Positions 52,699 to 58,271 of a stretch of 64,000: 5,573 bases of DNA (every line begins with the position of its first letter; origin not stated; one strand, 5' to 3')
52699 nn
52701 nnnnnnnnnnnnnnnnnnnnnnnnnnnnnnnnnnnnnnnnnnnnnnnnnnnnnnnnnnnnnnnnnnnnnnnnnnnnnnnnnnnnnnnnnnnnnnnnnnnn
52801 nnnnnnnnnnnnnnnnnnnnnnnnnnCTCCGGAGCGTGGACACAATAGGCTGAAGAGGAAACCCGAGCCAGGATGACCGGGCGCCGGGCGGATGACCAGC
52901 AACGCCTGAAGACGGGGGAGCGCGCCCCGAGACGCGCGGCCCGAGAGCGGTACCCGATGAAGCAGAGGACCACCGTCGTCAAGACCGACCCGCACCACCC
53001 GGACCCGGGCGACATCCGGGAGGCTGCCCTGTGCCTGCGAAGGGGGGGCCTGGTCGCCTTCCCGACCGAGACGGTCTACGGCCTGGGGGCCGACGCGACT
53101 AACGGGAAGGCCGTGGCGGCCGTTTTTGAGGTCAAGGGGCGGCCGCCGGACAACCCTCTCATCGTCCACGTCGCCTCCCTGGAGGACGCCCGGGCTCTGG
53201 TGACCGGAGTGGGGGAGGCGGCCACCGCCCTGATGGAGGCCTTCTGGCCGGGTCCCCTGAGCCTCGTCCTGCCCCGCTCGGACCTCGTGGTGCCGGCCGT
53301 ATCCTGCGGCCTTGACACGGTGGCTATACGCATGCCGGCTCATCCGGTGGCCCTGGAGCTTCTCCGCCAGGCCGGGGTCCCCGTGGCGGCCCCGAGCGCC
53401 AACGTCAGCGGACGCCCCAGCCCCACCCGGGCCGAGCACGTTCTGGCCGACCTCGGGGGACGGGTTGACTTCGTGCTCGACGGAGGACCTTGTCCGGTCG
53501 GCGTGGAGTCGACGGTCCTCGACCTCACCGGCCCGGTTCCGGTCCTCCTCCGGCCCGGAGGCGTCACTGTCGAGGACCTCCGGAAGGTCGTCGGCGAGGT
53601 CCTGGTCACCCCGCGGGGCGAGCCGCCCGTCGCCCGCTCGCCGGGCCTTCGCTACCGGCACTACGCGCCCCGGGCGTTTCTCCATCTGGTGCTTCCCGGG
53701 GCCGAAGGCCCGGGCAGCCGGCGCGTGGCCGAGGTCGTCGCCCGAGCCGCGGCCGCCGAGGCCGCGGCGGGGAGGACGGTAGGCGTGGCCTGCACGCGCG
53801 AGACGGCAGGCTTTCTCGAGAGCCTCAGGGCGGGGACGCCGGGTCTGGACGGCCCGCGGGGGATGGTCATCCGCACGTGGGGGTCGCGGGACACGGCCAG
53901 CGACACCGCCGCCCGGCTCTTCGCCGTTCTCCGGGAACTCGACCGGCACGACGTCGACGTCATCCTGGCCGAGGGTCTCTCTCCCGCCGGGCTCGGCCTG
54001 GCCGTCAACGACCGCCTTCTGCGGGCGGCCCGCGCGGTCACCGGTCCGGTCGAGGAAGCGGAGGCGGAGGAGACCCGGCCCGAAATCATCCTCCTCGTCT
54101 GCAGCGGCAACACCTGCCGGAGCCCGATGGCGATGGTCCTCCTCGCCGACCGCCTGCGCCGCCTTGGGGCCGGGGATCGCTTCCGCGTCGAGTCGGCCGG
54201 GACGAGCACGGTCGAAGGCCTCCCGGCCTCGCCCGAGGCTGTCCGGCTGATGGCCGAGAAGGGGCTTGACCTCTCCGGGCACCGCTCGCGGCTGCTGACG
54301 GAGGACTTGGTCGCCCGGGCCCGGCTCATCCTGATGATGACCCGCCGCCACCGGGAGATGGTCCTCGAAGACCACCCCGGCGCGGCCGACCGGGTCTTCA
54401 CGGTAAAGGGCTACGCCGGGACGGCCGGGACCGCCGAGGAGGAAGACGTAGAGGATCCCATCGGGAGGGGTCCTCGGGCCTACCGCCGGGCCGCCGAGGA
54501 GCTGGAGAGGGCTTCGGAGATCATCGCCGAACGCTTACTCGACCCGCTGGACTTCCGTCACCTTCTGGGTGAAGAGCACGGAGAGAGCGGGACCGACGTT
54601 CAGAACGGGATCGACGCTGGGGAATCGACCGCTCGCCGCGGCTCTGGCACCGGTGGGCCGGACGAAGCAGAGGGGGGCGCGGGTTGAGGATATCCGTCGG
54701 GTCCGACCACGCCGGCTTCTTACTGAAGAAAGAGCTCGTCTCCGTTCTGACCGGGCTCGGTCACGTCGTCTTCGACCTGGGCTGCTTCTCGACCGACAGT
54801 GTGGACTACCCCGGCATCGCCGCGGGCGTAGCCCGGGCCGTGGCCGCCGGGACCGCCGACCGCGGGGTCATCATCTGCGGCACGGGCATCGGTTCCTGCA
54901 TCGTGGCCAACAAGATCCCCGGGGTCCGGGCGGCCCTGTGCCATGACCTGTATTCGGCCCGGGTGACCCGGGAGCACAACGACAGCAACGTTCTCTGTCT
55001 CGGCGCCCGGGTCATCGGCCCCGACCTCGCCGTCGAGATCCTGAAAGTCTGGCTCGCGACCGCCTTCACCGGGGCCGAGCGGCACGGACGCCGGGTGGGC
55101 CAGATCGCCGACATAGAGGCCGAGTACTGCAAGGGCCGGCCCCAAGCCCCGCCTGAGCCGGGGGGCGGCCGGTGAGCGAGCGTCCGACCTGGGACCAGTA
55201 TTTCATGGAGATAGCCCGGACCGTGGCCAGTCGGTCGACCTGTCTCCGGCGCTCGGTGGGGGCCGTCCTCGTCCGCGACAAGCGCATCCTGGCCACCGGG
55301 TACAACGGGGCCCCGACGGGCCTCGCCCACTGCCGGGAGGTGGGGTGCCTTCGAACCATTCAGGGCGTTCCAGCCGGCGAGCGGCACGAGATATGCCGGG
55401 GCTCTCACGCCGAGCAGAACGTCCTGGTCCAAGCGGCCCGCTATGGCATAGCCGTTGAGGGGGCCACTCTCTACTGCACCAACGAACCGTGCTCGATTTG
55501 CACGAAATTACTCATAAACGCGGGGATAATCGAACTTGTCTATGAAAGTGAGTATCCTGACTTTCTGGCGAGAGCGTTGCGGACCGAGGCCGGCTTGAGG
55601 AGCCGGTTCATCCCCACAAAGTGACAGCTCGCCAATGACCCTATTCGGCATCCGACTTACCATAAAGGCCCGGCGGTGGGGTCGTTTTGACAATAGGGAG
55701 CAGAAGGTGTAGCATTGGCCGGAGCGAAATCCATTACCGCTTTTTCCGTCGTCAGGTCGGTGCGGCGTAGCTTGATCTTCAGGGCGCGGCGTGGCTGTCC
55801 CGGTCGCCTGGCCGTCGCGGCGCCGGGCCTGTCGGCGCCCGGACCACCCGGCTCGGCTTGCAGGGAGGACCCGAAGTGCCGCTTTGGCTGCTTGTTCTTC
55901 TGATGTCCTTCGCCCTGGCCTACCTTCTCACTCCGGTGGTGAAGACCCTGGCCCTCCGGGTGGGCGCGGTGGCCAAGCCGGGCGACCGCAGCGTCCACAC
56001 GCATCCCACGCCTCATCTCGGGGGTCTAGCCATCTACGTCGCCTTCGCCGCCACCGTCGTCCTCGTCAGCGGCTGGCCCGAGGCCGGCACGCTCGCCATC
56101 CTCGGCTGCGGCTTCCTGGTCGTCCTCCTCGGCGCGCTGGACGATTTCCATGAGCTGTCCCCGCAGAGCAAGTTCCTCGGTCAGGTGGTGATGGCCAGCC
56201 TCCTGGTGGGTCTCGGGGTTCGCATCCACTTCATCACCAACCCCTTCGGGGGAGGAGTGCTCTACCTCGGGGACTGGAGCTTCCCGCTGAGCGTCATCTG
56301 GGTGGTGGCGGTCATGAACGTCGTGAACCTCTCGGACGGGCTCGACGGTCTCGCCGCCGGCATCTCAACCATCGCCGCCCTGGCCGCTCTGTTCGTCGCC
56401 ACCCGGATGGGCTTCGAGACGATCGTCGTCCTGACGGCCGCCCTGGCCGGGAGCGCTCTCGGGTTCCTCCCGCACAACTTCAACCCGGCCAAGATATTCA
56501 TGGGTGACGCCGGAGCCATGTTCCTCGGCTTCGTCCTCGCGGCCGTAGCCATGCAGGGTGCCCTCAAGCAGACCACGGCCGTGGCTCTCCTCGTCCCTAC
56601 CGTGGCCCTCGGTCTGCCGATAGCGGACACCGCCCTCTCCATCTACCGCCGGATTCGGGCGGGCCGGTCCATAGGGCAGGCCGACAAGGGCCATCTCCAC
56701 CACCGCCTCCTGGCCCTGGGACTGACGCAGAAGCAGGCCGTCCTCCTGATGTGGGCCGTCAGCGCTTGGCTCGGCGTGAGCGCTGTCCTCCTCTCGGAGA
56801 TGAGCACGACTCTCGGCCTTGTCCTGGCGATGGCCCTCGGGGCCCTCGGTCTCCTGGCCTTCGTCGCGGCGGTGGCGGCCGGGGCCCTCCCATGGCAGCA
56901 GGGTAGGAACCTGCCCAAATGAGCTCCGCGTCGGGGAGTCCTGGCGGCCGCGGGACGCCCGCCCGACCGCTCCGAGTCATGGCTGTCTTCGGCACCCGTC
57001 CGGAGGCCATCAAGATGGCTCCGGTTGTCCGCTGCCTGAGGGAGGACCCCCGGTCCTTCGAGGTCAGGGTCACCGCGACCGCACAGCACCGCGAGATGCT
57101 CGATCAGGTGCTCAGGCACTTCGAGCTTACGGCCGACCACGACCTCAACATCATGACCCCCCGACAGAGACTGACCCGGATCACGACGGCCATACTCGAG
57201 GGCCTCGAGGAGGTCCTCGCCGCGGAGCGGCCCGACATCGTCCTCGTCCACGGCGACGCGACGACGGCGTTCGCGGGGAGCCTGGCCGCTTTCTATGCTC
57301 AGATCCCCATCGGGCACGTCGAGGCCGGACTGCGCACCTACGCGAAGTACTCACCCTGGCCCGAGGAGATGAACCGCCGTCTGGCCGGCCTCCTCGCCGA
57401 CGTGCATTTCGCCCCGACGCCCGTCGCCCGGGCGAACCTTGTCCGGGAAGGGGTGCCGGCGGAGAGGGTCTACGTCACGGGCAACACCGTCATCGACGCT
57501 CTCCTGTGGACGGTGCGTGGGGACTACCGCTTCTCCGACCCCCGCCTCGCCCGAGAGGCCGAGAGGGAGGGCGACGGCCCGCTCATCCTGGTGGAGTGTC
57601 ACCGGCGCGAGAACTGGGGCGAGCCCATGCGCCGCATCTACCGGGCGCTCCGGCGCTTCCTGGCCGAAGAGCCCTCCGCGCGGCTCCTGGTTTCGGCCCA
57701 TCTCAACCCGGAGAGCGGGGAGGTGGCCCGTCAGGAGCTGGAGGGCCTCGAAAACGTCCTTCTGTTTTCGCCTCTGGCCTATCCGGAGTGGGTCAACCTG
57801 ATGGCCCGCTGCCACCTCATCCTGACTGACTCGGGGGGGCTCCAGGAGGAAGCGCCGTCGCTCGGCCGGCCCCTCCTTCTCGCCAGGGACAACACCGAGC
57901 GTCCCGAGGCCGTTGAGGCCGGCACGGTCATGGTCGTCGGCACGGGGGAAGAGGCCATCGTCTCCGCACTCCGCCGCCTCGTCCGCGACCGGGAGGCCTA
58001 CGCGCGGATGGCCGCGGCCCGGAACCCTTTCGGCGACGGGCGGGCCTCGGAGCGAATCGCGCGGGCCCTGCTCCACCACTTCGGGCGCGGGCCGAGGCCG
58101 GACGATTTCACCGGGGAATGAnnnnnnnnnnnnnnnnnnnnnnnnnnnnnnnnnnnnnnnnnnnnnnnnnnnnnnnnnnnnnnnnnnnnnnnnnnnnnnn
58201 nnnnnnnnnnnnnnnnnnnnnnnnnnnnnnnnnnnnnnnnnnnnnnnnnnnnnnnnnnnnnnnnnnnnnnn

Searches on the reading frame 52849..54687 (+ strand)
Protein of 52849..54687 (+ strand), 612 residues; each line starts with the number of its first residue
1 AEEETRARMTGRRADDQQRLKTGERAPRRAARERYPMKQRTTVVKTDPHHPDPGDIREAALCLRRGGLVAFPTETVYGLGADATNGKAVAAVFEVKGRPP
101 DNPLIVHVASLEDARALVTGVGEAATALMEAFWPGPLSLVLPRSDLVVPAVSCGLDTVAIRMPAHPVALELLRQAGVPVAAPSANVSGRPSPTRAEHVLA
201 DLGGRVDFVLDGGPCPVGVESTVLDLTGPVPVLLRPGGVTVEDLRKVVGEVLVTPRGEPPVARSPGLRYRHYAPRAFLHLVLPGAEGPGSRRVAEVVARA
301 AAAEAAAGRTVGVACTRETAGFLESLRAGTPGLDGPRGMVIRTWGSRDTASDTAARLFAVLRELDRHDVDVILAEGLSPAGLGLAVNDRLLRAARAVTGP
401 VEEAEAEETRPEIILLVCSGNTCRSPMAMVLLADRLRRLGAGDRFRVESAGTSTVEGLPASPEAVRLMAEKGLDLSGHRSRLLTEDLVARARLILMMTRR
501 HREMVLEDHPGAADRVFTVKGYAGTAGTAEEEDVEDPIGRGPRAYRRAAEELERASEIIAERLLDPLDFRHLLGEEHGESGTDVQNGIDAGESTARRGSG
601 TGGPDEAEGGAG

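Call 8: search_protein_families(library=pfam, proteins=[window:52849-54687:+], max_evalue=0.01)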
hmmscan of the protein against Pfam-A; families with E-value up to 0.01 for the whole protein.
window:52849-54687:+ (612 aa): 3 families
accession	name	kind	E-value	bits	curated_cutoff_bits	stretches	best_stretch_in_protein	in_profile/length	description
PF01300.24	Sua5_yciO_yrdC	-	4.6e-62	209.1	25.1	1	63-237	3-178/178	Telomere recombination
PF01451.26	LMWPc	-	6.3e-29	101.5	23.2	1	414-557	1-141/144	Low molecular weight phosphotyrosine protein phosphatase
PF03481.19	Sua5_C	-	6.1e-27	95.3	22.9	1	239-394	1-135/136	Threonylcarbamoyl-AMP synthase, C-terminal domain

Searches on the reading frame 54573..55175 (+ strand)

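Call 8: search_protein_families(library=pfam, proteins=[window:54573-55175:+], max_evalue=0.01)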
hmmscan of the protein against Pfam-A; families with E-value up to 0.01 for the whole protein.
window:54573-55175:+ (200 aa): 1 family
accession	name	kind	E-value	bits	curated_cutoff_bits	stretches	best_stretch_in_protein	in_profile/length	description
PF02502.23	LacAB_rpiB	-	7.9e-55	185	24.7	1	40-178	1-138/138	Ribose/Galactose Isomerase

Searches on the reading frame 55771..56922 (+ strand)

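Call 8: search_protein_families(library=pfam, proteins=[window:55771-56922:+], max_evalue=0.01)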
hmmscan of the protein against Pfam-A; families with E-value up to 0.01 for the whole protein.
window:55771-56922:+ (383 aa): 1 family
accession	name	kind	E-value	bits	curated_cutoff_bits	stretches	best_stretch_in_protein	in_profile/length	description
PF00953.26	Glycos_transf_4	-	1.8e-38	132.4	27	1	108-262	2-158/160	Glycosyl transferase family 4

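Call 69: search_protein_families(library=ncbifam, proteins=[window:55771-56922:+], max_evalue=1e-10)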
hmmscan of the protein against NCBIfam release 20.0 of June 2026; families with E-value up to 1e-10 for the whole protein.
window:55771-56922:+ (383 aa): 3 families
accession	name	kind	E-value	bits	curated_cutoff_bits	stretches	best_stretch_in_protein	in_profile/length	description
TIGR02380.1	ECA_wecA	exception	3.9e-40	138.1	326.05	1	43-345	4-311/346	UDP-N-acetylglucosamine--undecaprenyl-phosphate N-acetylglucosaminephosphotransferase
NF053644.1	MraY_archaea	equivalog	7.6e-28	97.8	450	1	128-335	147-336/340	pseudomurein biosynthesis MraY family phospho-N-acetylmuramoyl-pentapeptide-transferase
TIGR00445.1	mraY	equivalog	1.6e-21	77.2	192.05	1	75-338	30-314/321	phospho-N-acetylmuramoyl-pentapeptide-transferase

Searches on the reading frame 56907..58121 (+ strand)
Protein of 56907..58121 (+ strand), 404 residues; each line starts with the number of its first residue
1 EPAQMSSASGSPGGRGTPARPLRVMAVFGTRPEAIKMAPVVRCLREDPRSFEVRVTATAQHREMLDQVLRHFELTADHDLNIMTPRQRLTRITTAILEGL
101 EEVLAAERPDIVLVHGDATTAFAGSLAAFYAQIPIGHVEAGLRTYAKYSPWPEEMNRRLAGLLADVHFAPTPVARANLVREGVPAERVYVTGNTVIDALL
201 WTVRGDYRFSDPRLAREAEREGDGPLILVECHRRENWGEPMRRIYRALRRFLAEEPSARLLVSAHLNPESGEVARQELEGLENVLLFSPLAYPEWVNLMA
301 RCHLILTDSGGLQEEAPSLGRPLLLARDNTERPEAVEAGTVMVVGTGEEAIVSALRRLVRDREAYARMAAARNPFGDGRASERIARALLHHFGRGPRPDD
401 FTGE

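Call 8: search_protein_families(library=pfam, proteins=[window:56907-58121:+], max_evalue=0.01)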
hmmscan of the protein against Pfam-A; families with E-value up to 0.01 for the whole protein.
window:56907-58121:+ (404 aa): 3 families
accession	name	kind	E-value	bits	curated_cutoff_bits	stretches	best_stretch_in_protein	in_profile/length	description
PF02350.25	Epimerase_2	-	2.6e-112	375.5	30.6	1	49-388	7-346/347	UDP-N-acetylglucosamine 2-epimerase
PF13579.12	Glyco_trans_4_4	-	9.6e-09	36.2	29.7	1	50-193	18-157/158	Glycosyl transferase 4-like domain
PF13439.12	Glyco_transf_4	-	7e-07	29.9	28.5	1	51-195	20-166/170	Glycosyltransferase Family 4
